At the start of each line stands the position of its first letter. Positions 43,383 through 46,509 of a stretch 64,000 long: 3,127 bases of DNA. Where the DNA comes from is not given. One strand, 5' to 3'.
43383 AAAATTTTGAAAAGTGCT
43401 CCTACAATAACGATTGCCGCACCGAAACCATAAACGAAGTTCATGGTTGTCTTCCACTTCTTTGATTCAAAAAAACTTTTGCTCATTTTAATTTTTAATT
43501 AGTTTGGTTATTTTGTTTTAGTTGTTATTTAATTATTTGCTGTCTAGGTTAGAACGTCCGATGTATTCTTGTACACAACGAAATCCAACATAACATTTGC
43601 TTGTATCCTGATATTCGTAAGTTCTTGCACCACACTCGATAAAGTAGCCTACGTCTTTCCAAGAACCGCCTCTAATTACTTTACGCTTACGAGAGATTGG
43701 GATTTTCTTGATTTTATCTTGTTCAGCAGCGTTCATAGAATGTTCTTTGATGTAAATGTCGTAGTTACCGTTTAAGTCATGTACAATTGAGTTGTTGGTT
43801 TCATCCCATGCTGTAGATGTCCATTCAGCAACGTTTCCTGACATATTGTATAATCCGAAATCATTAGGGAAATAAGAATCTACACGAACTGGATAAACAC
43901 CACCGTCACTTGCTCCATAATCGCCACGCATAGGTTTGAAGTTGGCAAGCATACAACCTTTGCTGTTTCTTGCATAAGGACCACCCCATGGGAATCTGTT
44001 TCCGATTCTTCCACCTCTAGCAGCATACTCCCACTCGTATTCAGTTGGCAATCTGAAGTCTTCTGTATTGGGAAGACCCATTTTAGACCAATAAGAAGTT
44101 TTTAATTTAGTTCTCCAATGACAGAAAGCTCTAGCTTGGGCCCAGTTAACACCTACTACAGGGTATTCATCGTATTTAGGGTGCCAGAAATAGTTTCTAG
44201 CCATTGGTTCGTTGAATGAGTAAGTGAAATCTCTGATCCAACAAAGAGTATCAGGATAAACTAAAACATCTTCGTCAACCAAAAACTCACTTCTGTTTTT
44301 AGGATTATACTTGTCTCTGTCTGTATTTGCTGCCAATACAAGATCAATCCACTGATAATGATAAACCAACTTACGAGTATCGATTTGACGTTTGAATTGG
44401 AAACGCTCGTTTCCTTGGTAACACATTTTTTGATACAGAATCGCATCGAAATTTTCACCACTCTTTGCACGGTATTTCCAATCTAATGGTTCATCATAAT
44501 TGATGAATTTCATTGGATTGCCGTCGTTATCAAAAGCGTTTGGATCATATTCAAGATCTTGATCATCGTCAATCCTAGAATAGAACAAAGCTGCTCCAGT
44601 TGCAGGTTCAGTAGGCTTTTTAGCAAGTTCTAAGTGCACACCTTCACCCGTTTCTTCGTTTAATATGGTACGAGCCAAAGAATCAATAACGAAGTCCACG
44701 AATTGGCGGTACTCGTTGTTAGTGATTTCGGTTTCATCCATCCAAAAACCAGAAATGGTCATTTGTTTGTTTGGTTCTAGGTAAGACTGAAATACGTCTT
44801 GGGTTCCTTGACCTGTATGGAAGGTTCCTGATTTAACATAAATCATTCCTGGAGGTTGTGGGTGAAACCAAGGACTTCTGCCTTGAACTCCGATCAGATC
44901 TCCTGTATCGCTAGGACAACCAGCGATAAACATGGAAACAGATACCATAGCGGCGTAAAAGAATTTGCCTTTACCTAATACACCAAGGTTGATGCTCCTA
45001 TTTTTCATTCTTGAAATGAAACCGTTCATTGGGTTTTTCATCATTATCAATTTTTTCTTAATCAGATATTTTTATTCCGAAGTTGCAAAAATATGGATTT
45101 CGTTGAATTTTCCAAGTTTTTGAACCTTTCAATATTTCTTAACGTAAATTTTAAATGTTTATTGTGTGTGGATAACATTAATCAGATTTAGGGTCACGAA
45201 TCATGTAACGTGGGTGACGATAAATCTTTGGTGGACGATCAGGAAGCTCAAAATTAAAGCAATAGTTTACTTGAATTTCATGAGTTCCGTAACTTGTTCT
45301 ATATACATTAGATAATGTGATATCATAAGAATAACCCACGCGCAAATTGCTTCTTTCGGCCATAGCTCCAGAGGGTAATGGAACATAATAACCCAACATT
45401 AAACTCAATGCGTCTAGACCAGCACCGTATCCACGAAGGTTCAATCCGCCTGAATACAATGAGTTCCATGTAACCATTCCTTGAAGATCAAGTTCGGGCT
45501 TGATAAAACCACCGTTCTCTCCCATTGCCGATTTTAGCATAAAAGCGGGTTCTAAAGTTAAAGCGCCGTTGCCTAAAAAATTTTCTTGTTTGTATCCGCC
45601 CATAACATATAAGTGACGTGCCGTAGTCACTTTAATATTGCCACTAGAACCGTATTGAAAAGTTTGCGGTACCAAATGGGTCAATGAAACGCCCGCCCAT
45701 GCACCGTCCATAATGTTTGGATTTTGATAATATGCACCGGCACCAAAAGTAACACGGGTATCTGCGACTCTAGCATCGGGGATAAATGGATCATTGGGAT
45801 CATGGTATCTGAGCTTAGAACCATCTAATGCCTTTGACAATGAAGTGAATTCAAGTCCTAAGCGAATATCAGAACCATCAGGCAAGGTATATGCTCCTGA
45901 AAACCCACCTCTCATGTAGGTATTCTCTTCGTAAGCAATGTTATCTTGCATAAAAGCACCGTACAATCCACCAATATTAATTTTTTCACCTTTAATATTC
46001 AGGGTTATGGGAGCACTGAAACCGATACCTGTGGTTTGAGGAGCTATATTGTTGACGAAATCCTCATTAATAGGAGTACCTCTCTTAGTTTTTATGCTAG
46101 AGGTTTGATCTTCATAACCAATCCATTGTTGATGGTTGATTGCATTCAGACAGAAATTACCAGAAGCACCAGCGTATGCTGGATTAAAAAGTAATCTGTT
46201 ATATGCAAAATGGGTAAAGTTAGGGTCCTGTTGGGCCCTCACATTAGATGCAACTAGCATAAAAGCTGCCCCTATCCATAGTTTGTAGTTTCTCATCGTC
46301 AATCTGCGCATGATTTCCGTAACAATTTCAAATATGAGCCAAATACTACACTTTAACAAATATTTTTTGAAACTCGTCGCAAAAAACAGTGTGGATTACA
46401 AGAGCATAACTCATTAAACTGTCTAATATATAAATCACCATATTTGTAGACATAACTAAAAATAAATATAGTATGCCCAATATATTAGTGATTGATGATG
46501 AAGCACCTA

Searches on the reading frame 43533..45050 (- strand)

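Call 55: search_protein_families(library=ncbifam, proteins=[window:43533-45050:-], max_evalue=0.00001)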
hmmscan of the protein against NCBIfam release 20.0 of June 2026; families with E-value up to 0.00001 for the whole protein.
window:43533-45050:- (505 aa): 6 families
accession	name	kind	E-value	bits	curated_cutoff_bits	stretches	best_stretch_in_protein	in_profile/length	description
TIGR03525.2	GldK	equivalog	2.9e-158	527.5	350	1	38-497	3-408/408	T9SS ring complex lipoprotein PorK/GldK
TIGR03524.1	GldJ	equivalog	2.2e-49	168.6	458.2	4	329-415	261-365/559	gliding motility lipoprotein GldJ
TIGR03530.1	GldJ_short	equivalog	2.2e-42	145.4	382.9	2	253-498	119-394/396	gliding motility lipoprotein GldJ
NF051459.1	pyoverdine_PvdO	equivalog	7.4e-15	54.8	500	1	293-495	115-279/280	dihydropyoverdine dehydrogenase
NF041186.1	SenA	equivalog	1.7e-13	50.7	420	1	289-493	264-381/382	selenoneine synthase SenA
TIGR03440.2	egtB_TIGR03440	equivalog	6.1e-09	35.5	360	0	292-492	270-412/413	ergothioneine biosynthesis protein EgtB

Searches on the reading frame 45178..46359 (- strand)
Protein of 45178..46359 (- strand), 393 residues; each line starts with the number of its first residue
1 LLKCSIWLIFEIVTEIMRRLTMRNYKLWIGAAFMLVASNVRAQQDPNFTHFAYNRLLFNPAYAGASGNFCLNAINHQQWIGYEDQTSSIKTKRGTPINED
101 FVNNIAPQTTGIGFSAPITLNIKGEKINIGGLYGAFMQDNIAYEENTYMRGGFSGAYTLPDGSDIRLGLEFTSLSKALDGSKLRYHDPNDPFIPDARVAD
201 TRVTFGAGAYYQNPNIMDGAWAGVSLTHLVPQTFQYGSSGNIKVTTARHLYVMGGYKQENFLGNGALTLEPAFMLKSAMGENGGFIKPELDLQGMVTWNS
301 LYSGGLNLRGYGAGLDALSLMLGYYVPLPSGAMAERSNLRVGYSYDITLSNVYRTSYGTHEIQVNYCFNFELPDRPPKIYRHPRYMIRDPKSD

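Call 15: search_protein_families(library=pfam, proteins=[window:45178-46359:-], max_evalue=0.001)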
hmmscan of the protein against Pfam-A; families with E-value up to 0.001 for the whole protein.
window:45178-46359:- (393 aa): 1 family
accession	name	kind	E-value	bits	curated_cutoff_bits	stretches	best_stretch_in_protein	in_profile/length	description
PF11751.14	PorP_SprF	-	1.4e-41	143.2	22.3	1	41-366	2-273/273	Type IX secretion system membrane protein PorP/SprF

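Call 55: search_protein_families(library=ncbifam, proteins=[window:45178-46359:-], max_evalue=0.00001)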
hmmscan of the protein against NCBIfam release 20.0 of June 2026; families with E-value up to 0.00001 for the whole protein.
window:45178-46359:- (393 aa): 1 family
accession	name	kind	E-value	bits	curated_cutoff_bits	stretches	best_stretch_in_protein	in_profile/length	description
TIGR03519.1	T9SS_PorP_fam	subfamily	2.4e-42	145.4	90.55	1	32-368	9-292/292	PorP/SprF family type IX secretion system membrane protein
